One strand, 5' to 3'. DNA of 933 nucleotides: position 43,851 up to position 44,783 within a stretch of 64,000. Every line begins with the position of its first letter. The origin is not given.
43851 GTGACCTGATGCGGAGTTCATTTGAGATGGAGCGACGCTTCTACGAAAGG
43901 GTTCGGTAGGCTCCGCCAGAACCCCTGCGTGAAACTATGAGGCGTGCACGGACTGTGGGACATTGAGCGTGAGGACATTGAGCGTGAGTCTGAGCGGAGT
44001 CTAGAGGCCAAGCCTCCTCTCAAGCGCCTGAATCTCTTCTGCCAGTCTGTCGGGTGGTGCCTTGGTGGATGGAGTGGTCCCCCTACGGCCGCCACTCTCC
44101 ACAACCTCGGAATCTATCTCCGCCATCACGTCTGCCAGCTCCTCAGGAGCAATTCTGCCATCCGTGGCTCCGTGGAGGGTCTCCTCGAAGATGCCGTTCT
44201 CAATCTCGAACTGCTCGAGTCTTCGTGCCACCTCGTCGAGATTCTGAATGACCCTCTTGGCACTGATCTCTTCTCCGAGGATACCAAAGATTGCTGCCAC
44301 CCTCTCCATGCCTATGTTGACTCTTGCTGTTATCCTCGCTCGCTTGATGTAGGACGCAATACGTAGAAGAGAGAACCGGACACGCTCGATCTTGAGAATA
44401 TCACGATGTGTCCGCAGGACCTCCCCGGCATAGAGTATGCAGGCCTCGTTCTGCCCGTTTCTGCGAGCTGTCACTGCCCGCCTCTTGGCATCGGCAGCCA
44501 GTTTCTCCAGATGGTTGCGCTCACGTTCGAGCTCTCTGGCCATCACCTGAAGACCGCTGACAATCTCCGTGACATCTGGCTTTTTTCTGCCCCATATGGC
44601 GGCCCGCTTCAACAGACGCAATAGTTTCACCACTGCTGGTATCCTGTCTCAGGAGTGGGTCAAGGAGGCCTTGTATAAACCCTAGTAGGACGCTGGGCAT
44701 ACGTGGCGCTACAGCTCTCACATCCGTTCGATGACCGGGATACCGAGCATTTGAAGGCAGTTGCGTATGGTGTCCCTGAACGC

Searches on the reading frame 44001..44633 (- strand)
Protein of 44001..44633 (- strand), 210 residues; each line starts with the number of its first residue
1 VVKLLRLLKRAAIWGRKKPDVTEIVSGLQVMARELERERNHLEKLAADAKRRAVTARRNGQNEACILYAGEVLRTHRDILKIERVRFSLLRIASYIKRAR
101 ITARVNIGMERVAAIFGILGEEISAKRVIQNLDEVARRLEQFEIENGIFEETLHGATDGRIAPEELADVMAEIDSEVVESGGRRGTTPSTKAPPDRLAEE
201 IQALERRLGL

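Call 4: search_protein_families(library=pfam, proteins=[window:44001-44633:-], max_evalue=1)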
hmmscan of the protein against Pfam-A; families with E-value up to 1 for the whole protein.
window:44001-44633:- (210 aa): 4 families
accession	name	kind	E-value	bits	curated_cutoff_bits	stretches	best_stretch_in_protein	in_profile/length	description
PF03357.26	Snf7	-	6e-09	36.2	27.3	1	28-180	6-156/171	Snf7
PF10198.14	Ada3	-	0.022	15.3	24.5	1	128-191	37-100/127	Histone acetyltransferases subunit 3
PF10393.14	Matrilin_ccoil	-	0.2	11.8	26.3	0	130-143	29-42/45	Trimeric coiled-coil oligomerisation domain of matrilin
PF22216.1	Sas-6_C_CC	-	0.24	12.1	27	0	28-50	26-48/57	Spindle assembly abnormal protein 6 homolog, C-terminal coiled coil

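Call 70: search_solved_structures(query=window:44001-44633:-, max_evalue=0.01)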
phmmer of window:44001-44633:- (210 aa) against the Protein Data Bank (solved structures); distinct sequences matched with E-value up to 0.01: 5.
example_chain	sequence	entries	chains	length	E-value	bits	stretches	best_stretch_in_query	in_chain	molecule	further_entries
3frt_A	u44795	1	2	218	0.00021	24.8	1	32-190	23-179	Charged multivesicular body protein 3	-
2gd5_A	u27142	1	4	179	0.00047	23.7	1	32-189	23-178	Charged multivesicular body protein 3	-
7zcg_B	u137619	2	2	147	0.0028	21.1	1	30-153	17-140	Charged multivesicular body protein 2a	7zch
7zcg_A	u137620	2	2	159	0.0042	20.6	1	32-168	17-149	Charged multivesicular body protein 3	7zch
3frv_A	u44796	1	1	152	0.0069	19.8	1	31-154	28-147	Charged multivesicular body protein 3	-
